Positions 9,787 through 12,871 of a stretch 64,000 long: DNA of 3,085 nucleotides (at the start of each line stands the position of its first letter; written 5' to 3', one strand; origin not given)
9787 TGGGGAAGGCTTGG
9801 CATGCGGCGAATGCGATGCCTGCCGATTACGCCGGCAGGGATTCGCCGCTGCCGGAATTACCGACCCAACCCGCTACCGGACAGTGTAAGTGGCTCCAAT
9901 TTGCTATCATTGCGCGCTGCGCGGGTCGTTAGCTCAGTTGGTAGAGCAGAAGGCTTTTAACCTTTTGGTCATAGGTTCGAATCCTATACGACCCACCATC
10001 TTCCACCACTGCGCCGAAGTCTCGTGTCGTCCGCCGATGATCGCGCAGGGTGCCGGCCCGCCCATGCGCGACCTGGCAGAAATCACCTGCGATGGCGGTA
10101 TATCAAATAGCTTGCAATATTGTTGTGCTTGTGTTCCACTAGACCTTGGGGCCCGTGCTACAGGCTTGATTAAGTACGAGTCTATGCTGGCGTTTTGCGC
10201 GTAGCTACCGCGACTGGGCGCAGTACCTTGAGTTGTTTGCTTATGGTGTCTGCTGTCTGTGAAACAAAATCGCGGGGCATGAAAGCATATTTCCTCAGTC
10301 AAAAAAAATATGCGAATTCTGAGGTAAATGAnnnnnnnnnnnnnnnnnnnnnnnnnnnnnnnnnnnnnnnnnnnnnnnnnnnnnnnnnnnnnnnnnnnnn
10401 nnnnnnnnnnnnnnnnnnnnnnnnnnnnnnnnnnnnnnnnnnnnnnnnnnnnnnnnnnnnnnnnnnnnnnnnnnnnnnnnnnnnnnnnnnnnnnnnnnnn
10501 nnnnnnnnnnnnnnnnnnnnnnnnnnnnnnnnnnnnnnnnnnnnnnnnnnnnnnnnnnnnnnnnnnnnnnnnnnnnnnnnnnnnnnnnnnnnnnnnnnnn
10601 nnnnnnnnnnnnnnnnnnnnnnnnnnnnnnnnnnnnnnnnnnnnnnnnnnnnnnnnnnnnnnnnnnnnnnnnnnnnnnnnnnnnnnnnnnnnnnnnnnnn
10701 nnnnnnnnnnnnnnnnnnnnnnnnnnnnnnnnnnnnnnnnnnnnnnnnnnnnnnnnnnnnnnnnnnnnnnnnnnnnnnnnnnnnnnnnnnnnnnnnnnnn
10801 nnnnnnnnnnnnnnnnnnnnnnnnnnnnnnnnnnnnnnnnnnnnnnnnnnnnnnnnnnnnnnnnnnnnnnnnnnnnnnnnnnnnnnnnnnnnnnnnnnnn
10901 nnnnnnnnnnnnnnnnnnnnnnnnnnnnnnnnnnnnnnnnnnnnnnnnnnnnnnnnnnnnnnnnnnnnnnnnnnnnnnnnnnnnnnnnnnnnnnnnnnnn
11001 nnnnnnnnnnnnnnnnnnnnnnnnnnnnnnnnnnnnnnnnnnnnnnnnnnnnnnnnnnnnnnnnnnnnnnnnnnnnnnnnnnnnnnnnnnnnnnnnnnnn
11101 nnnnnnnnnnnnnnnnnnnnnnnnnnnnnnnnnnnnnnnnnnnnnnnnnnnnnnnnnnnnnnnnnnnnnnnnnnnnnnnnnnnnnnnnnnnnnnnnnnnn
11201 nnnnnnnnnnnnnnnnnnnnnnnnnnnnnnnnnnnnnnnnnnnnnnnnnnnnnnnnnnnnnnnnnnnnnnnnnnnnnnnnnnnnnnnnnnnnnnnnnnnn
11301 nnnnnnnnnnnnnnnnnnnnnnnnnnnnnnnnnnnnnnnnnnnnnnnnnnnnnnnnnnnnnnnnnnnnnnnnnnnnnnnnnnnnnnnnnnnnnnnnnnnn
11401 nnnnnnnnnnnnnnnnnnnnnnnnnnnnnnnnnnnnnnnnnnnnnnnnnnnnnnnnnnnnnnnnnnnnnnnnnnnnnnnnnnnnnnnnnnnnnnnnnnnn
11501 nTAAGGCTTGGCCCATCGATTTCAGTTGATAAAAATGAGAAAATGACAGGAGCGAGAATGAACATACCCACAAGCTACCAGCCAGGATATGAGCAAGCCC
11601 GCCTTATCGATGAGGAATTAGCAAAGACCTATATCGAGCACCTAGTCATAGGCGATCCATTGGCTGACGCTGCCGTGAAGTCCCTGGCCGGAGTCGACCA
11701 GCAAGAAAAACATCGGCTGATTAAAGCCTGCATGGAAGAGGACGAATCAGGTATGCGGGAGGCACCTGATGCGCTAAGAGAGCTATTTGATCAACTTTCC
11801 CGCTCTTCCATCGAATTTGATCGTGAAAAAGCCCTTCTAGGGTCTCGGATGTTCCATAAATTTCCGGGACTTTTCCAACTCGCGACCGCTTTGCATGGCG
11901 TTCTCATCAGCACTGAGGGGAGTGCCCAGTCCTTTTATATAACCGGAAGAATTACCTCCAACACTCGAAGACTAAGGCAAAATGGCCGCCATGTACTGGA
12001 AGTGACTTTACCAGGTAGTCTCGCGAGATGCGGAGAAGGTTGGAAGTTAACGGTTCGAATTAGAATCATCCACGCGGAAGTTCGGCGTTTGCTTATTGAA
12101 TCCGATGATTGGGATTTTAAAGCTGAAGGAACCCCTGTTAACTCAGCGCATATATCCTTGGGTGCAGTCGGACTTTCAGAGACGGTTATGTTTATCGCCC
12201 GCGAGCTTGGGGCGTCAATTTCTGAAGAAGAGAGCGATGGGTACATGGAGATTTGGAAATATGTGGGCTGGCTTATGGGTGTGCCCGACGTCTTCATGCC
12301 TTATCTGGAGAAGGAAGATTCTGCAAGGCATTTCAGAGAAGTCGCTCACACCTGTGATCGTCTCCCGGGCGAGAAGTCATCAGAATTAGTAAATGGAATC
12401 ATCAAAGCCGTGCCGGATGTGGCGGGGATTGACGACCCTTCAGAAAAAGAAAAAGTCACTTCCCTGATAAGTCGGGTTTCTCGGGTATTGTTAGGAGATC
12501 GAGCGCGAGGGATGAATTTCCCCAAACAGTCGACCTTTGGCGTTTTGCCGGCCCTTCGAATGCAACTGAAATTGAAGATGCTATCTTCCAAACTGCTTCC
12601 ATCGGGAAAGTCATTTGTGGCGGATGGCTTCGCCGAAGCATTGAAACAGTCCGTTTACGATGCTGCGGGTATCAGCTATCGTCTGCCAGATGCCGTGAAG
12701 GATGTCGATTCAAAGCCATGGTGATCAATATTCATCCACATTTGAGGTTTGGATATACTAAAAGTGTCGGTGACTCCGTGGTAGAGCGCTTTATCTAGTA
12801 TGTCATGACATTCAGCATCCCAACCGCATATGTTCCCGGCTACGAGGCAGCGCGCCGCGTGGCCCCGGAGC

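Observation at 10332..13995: Tandem array of three diverged paralogues of a putative DUF2236/MpaB-Lcp-type haem oxygenase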

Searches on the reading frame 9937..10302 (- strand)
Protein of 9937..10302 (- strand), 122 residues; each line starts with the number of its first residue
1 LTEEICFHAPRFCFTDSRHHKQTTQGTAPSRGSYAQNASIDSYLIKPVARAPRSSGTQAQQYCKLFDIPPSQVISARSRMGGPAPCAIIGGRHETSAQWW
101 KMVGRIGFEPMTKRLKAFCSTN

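Call 69: search_protein_families(library=pfam, proteins=[window:9937-10302:-], max_evalue=0.1)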
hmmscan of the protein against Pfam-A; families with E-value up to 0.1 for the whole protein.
window:9937-10302:- (122 aa): 0 families

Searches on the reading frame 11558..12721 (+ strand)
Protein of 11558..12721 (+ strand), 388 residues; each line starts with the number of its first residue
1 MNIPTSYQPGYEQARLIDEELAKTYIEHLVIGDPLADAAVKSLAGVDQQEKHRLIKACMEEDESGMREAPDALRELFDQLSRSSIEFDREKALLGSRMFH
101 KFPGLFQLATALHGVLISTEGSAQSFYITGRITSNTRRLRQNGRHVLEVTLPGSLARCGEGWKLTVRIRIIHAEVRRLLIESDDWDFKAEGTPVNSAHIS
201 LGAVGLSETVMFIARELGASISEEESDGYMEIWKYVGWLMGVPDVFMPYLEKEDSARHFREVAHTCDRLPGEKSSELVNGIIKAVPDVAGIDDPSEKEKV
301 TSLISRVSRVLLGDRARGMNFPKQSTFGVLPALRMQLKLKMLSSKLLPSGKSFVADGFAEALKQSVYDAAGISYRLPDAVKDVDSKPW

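Call 3: search_protein_families(library=pfam, proteins=[window:11558-12721:+], max_evalue=1)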
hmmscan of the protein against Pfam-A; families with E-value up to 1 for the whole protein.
window:11558-12721:+ (388 aa): 1 family
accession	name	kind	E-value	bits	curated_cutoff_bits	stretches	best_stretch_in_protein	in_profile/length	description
PF09995.15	MPAB_Lcp_cat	-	6.5e-13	49.7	23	1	133-318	38-208/231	ER-bound oxygenase mpaB/B'/Rubber oxygenase, catalytic domain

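Call 7: search_protein_families(library=ncbifam, proteins=[window:11558-12721:+], max_evalue=1)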
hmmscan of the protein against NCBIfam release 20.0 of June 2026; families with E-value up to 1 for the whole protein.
window:11558-12721:+ (388 aa): 0 families

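Call 39: find_homologous_proteins(query=window:11558-12721:+, max_evalue=1e-30)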
Query window:11558-12721:+ (388 aa): 240 proteins with E <= 1e-30 among 8000 candidates; the best 120 are listed.
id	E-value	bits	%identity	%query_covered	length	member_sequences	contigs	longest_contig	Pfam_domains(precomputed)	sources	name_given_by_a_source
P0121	4.6e-255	863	100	100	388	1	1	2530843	PF09995.16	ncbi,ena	-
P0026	7.3e-132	458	52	100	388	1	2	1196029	PF09995.16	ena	-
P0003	1.6e-128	447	52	100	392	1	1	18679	PF09995.16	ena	-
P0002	9.4e-127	441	52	100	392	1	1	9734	PF09995.16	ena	-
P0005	1.1e-120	421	49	100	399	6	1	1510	PF09995.16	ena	-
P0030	1.1e-118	415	49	99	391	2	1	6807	PF09995.16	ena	-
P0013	2.8e-118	413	48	100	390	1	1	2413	PF09995.16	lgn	-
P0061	1.7e-117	411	48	100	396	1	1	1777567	PF09995.16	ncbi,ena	-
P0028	6.1e-117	409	48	99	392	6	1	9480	PF09995.16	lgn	-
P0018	4.2e-116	406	48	99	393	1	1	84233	PF09995.16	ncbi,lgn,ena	-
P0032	7.3e-116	405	47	100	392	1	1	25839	PF09995.16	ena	-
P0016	7.7e-116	405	48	99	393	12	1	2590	PF09995.16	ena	-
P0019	2.4e-115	404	49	99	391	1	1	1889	PF09995.16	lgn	-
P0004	2.9e-115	403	47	100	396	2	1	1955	PF09995.16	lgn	-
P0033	5.1e-115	402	47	99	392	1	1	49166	PF09995.16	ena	-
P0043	7.5e-115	402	47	99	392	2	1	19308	PF09995.16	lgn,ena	-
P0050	1.7e-114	401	47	100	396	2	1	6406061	PF09995.16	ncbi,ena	-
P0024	3.8e-114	400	47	99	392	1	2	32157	PF09995.16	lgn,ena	-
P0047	2.3e-113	397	47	100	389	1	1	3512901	PF09995.16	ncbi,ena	-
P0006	2.7e-113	397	47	100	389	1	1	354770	PF09995.16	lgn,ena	-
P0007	6.2e-113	396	48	100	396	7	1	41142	PF09995.16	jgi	-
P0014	1.0e-112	395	46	100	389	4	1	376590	PF09995.16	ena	-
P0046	2.8e-112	393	47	99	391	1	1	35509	PF09995.16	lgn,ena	-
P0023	5.2e-112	393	48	99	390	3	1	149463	PF09995.16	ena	-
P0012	7.5e-112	392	47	100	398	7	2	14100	PF09995.16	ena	-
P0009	2.1e-111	391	48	99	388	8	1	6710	PF09995.16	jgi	-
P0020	2.6e-111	390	47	100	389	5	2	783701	PF09995.16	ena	-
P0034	2.9e-111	390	47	100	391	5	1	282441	PF09995.16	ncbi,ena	-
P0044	4.2e-111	390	46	100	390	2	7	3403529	PF09995.16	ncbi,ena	-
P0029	4.6e-111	389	48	100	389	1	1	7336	PF09995.16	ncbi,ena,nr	ncbi:MAG: oxygenase MpaB family protein [Chloroflexi bacterium]|nr:oxygenase MpaB family protein [Ch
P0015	4.9e-111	389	48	100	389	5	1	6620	PF09995.16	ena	-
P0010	9.0e-111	388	47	99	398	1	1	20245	PF09995.16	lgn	-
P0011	4.5e-110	386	46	99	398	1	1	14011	PF09995.16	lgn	-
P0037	5.5e-110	386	46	100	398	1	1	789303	PF09995.16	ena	-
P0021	8.8e-110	385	46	100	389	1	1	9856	PF09995.16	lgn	-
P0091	2.2e-109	384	45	100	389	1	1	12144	PF09995.16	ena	-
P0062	4.7e-109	383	46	99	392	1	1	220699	PF09995.16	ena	-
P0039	9.8e-109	382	47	99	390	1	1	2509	PF09995.16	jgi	-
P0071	4.0e-108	380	46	100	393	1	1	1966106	PF09995.16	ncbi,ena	-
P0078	4.3e-108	380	46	99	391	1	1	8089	PF09995.16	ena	-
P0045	5.9e-108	379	45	100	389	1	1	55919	PF09995.16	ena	-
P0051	8.5e-108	379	46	100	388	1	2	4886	PF09995.16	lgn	-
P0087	2.3e-107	377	45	99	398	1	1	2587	PF09995.16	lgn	-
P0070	7.2e-107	376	46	98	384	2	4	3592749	PF09995.16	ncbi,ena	-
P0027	1.1e-106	375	44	99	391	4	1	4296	PF09995.16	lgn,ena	-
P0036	4.4e-106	373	46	100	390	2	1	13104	PF09995.16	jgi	jgi:hypothetical protein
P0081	8.2e-106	372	47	94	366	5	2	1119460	PF09995.16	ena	-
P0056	2.7e-105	370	46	100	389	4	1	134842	PF09995.16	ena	-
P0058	4.5e-105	370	45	100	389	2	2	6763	PF09995.16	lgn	-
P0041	1.1e-104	368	48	95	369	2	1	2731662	PF09995.16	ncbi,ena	-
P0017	1.7e-104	368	47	96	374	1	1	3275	PF09995.16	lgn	-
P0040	2.0e-104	368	46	96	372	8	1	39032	PF09995.16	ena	-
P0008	1.2e-103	365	45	99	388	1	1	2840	PF09995.16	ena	-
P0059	3.2e-103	364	45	99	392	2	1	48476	PF09995.16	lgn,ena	-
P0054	4.7e-103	363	48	93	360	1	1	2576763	PF09995.16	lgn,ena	-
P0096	5.4e-103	363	44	100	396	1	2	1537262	PF09995.16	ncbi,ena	-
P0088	6.8e-103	363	44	100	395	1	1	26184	PF09995.16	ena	-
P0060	8.6e-103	362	46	91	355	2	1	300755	PF09995.16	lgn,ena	-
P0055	1.3e-101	358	44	99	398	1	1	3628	PF09995.16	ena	-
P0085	2.1e-101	358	42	100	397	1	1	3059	PF09995.16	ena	-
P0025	7.3e-101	356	45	96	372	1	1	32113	PF09995.16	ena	-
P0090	9.1e-101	356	43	99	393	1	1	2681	PF09995.16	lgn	-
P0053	4.0e-100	353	46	90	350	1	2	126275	PF09995.16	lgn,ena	-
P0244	1.6e-99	351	42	100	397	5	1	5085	PF09995.16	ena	-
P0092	8.9e-99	349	43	99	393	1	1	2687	PF09995.16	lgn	-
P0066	1.9e-96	341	42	99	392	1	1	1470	PF09995.16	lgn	-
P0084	2.0e-93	331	42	99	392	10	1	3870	PF09995.16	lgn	-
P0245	2.7e-93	331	32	100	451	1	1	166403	PF09995.16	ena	-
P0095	4.5e-93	330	46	86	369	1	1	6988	PF09995.16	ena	-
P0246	8.6e-90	319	42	100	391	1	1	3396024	PF09995.16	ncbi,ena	-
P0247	3.5e-87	311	41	100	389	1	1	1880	PF09995.16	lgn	-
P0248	1.9e-83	299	40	100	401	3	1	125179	PF09995.16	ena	-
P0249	4.2e-83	297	40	100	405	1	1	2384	PF09995.16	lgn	-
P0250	4.9e-83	297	41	100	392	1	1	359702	PF09995.16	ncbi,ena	-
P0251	6.6e-83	297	39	100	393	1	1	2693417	PF09995.16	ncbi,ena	-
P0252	6.8e-83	297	39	100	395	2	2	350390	PF09995.16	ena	-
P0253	1.7e-82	295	39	100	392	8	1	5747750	PF09995.16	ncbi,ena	-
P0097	1.8e-82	295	52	68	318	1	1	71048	PF09995.16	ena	-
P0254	8.4e-82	293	40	100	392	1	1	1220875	PF09995.16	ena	-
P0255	1.6e-81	292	39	100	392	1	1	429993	PF09995.16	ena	-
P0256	1.6e-81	292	40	100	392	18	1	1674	PF09995.16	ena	-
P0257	1.8e-81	292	39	99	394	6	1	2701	PF09995.16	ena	-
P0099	2.3e-81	292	48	68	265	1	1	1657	PF09995.16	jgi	-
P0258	4.5e-81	291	39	100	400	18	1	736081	PF09995.16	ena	-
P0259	6.1e-81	290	39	100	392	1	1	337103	PF09995.16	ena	-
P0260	6.4e-81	290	40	100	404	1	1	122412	PF09995.16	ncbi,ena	-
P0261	6.4e-81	290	40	100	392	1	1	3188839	PF09995.16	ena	-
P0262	9.8e-81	290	40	100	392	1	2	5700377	PF09995.16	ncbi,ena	-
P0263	1.0e-80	290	39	100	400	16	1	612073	PF09995.16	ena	-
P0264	1.2e-80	289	40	100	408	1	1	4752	PF09995.16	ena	-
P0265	1.3e-80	289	39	99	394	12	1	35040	PF09995.16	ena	-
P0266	1.4e-80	289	39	100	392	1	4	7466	PF09995.16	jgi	jgi:hypothetical protein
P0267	1.6e-80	289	40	100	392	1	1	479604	PF09995.16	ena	-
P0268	1.8e-80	289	40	99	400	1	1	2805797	PF09995.16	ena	-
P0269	1.8e-79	285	40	100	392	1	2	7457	PF09995.16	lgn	-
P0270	1.8e-79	285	40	100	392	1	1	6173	PF09995.16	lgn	-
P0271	2.3e-79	285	38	100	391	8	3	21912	PF09995.16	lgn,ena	-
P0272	3.7e-79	284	39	100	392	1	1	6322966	PF09995.16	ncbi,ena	-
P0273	5.1e-79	284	40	100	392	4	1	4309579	PF09995.16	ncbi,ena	-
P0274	5.9e-79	284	39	100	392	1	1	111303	PF09995.16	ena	-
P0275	9.1e-79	283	40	100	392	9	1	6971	PF09995.16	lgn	-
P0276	1.4e-78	283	40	100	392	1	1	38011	PF09995.16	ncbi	-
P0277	4.1e-78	281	38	100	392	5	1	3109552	PF09995.16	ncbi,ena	-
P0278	4.2e-78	281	39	100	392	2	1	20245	PF09995.16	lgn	-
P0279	6.6e-78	280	38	100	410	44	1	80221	PF09995.16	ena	-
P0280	1.0e-77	280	37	100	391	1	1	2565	PF09995.16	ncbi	-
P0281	1.1e-77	280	39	100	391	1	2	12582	PF09995.16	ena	-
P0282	1.1e-77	280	39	100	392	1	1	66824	PF09995.16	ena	-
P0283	1.1e-77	280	39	100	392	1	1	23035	PF09995.16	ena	-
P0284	1.5e-77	279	39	100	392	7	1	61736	PF09995.16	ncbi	-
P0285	1.6e-77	279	39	98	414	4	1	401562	PF09995.16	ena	-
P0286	1.7e-77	279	39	100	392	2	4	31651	PF09995.16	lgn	-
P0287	1.8e-77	279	39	100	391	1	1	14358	PF09995.16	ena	-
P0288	2.9e-77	278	39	98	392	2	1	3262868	PF09995.16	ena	-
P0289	3.3e-77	278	39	100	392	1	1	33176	PF09995.16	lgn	-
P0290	6.9e-77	277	40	99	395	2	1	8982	PF09995.16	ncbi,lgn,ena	-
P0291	6.9e-77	277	38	98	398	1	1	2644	PF09995.16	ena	-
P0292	8.5e-77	277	39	100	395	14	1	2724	PF09995.16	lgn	-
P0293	8.6e-77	277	41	100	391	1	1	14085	PF09995.16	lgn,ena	-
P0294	8.8e-77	277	39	100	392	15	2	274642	PF09995.16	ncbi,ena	-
